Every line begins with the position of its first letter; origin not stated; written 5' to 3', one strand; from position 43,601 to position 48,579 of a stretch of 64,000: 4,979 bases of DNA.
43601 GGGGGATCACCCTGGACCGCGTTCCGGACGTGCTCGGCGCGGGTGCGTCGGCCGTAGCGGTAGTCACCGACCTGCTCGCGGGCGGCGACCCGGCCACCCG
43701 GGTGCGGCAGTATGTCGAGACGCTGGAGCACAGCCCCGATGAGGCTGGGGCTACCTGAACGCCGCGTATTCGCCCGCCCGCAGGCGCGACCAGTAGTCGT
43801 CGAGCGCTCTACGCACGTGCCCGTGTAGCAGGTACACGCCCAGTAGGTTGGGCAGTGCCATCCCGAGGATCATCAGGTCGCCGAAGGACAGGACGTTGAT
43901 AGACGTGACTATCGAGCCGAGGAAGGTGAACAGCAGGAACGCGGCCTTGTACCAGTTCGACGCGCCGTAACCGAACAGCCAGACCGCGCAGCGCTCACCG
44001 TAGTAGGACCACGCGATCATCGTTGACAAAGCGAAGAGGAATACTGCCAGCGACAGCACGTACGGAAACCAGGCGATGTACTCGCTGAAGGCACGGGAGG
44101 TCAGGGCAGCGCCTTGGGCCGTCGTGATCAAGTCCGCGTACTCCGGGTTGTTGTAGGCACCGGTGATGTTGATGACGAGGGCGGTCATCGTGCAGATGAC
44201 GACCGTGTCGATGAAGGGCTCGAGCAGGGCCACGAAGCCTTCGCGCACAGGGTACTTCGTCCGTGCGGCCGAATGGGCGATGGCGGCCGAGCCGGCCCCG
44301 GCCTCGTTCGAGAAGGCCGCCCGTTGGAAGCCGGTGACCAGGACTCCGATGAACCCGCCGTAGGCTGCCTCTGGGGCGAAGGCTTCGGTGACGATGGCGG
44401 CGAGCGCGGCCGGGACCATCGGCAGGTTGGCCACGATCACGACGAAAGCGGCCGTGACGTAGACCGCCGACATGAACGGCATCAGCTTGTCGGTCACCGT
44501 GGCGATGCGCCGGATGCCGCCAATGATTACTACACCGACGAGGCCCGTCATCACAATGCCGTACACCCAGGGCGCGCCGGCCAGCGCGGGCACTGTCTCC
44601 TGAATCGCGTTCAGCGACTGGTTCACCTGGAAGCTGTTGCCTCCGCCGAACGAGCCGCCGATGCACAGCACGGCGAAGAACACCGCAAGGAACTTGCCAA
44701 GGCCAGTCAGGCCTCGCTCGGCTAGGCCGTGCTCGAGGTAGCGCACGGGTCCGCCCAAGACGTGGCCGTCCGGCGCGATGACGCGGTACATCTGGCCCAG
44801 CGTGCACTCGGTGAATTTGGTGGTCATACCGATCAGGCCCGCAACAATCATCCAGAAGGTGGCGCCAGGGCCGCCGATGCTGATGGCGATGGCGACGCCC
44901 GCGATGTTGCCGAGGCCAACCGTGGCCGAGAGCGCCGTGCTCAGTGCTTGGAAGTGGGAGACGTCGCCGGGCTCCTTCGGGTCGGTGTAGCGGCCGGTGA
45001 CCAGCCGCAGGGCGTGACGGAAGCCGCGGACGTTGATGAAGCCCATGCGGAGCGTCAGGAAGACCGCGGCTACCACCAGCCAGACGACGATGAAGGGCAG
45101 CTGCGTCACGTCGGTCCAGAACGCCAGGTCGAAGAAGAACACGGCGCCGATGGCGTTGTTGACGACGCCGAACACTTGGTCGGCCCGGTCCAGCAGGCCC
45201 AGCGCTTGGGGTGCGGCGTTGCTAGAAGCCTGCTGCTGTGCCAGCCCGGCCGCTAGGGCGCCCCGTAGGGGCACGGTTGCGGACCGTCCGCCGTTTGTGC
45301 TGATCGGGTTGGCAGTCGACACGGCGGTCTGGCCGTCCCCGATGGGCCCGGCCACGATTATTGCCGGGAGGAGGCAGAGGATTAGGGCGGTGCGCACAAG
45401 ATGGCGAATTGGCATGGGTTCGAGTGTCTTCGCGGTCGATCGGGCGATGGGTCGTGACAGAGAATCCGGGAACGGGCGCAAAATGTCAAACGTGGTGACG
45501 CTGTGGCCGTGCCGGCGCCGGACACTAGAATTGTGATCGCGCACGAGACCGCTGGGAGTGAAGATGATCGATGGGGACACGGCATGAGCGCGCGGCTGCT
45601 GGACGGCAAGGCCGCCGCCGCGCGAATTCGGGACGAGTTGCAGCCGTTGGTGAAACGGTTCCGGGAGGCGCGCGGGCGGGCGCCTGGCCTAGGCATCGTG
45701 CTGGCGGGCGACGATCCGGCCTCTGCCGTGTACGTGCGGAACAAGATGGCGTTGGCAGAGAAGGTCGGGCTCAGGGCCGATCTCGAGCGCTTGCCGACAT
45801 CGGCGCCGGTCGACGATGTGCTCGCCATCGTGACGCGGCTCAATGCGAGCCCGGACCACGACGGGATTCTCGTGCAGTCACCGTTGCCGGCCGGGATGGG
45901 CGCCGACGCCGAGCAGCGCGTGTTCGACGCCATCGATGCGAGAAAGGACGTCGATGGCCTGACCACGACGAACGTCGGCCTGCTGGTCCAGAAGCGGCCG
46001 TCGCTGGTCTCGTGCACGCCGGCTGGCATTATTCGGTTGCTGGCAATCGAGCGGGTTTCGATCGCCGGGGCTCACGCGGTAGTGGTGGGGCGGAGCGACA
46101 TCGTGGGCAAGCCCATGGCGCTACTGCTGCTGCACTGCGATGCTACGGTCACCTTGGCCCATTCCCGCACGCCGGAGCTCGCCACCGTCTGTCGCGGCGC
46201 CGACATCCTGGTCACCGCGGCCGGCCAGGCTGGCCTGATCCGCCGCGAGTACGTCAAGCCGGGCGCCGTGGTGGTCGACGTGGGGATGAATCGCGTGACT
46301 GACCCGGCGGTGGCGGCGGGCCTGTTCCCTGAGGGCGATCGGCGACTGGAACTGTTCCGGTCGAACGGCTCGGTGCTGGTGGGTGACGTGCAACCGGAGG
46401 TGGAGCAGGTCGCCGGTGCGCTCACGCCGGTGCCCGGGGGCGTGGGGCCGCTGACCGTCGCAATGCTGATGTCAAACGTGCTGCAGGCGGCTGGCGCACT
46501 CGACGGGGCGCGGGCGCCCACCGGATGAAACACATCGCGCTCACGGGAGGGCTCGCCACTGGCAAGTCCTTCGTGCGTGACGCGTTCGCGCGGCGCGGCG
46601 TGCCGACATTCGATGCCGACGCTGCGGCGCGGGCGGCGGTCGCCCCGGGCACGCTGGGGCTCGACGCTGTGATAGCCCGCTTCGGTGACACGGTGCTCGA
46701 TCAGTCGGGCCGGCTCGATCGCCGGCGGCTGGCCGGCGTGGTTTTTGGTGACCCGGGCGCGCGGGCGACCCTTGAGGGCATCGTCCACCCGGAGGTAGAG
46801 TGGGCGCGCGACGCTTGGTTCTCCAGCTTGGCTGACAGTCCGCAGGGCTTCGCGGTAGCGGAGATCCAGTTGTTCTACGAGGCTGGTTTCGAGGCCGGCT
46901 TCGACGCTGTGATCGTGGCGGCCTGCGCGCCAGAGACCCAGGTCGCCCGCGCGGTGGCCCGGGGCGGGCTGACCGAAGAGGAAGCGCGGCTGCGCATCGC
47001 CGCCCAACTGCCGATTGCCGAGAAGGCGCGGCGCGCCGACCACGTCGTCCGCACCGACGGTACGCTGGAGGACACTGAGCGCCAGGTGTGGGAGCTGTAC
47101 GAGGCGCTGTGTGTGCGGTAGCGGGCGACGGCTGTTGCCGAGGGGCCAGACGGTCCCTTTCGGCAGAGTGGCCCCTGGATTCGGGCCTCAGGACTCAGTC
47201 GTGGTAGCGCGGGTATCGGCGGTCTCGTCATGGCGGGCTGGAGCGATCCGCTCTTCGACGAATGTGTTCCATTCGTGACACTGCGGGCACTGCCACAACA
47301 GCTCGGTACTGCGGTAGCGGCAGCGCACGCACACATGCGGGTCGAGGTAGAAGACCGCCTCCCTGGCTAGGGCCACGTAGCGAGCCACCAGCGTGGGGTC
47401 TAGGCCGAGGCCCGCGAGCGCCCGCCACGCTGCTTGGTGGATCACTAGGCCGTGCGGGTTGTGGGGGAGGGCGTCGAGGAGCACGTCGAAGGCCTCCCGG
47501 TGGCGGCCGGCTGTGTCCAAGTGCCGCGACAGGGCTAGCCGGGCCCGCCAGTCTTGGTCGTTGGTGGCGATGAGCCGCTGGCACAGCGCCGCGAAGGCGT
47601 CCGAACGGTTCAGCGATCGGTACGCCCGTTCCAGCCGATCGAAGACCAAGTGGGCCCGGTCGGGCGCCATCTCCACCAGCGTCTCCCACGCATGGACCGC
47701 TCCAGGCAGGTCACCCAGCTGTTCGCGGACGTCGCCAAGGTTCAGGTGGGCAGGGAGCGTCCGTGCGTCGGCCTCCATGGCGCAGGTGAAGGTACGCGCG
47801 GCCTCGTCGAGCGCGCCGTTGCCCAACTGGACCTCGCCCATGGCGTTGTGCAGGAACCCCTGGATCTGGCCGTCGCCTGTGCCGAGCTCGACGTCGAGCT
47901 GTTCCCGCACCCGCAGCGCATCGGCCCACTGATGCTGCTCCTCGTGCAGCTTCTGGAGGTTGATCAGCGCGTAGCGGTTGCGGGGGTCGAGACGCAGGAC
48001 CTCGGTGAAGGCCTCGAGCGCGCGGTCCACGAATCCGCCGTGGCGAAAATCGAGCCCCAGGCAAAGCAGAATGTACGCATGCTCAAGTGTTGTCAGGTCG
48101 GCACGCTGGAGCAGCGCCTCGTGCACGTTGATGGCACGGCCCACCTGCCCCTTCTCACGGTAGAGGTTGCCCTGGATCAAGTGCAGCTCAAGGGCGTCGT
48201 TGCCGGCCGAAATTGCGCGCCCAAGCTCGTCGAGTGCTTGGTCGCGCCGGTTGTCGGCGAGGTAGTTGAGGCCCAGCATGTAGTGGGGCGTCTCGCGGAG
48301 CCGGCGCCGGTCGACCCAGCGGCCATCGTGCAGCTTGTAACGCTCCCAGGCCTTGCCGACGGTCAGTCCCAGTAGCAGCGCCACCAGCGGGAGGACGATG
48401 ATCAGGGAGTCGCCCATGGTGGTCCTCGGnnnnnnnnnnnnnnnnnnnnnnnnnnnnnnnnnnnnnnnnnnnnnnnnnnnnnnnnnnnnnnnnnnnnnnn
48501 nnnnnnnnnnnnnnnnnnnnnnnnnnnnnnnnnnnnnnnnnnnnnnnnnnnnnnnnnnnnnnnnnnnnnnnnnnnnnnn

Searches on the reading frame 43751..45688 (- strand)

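Call 18: search_protein_families(library=pfam, proteins=[window:43751-45688:-])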
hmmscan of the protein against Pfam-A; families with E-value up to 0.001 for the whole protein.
window:43751-45688:- (645 aa): 1 family
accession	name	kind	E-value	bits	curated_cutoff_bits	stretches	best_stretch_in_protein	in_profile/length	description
PF01235.23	Na_Ala_symp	-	1.9e-122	409.8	24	1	238-640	8-387/392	Sodium:alanine symporter family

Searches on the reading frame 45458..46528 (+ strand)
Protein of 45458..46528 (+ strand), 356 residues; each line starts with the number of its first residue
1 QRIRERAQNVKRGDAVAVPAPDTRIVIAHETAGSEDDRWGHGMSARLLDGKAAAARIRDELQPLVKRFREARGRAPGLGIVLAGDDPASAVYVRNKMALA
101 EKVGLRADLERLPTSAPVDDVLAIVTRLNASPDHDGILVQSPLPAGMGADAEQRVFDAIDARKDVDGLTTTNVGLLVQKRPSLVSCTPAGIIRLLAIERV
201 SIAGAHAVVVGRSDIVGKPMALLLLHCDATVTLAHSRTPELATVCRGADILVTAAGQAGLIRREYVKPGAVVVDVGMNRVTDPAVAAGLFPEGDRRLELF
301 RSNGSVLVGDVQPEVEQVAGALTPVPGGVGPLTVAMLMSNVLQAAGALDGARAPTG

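Call 18: search_protein_families(library=pfam, proteins=[window:45458-46528:+])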
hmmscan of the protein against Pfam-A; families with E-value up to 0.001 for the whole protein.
window:45458-46528:+ (356 aa): 2 families
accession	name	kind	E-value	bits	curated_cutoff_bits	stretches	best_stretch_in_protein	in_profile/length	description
PF02882.25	THF_DHG_CYH_C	-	2.1e-58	196.6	27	1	170-345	2-156/160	Tetrahydrofolate dehydrogenase/cyclohydrolase, NAD(P)-binding domain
PF00763.28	THF_DHG_CYH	-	2.4e-30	105.6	32.8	1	48-166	1-115/115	Tetrahydrofolate dehydrogenase/cyclohydrolase, catalytic domain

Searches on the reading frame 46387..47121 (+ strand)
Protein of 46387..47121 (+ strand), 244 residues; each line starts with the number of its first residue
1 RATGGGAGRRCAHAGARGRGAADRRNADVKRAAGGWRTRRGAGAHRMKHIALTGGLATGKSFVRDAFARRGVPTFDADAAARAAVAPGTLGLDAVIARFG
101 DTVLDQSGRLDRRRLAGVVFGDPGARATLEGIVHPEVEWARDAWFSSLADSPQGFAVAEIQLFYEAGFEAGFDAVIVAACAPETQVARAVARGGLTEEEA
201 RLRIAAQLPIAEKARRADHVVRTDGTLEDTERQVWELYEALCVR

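Call 18: search_protein_families(library=pfam, proteins=[window:46387-47121:+])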
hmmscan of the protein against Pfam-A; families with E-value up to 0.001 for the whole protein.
window:46387-47121:+ (244 aa): 1 family
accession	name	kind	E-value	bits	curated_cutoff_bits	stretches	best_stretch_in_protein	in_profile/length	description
PF01121.26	CoaE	-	3.7e-46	157.5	27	1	50-228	3-179/180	Dephospho-CoA kinase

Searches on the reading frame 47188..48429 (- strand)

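Call 18: search_protein_families(library=pfam, proteins=[window:47188-48429:-])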
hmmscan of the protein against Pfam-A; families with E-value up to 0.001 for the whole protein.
window:47188-48429:- (413 aa): 12 families
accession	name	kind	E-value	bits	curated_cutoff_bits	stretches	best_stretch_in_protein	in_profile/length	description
PF07719.23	TPR_2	-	1.4e-15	56.5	27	0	118-151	1-34/34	Tetratricopeptide repeat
PF13432.12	TPR_16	-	2.3e-12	47.5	32.7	0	196-256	2-62/65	Tetratricopeptide repeat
PF14559.12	TPR_19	-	6e-11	42.9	25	0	135-174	8-47/68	Tetratricopeptide repeat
PF18073.7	Zn_ribbon_LapB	-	3.6e-10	39.8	25.7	1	365-392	1-28/28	Rubredoxin metal binding domain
PF13176.12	TPR_7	-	4.4e-08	33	27.9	0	86-109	5-27/36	Tetratricopeptide repeat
PF00515.34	TPR_1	-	1.5e-07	31.3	27.8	0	135-151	18-34/34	Tetratricopeptide repeat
PF13428.12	TPR_14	-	9.4e-07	29.4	23.5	0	295-329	2-36/44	Tetratricopeptide repeat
PF13181.12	TPR_8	-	5.8e-06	26.5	25.7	0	226-257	2-33/34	Tetratricopeptide repeat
PF13414.12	TPR_11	-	5.9e-06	26.3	26.8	0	128-162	4-38/42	TPR repeat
PF13174.12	TPR_6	-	4.5e-05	24.3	26.3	0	50-73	4-27/33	Tetratricopeptide repeat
PF13424.12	TPR_12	-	0.00032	21.3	30.1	0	194-241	6-54/77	Tetratricopeptide repeat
PF14561.12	TPR_20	-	0.00068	20.4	25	0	284-324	12-52/90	Tetratricopeptide repeat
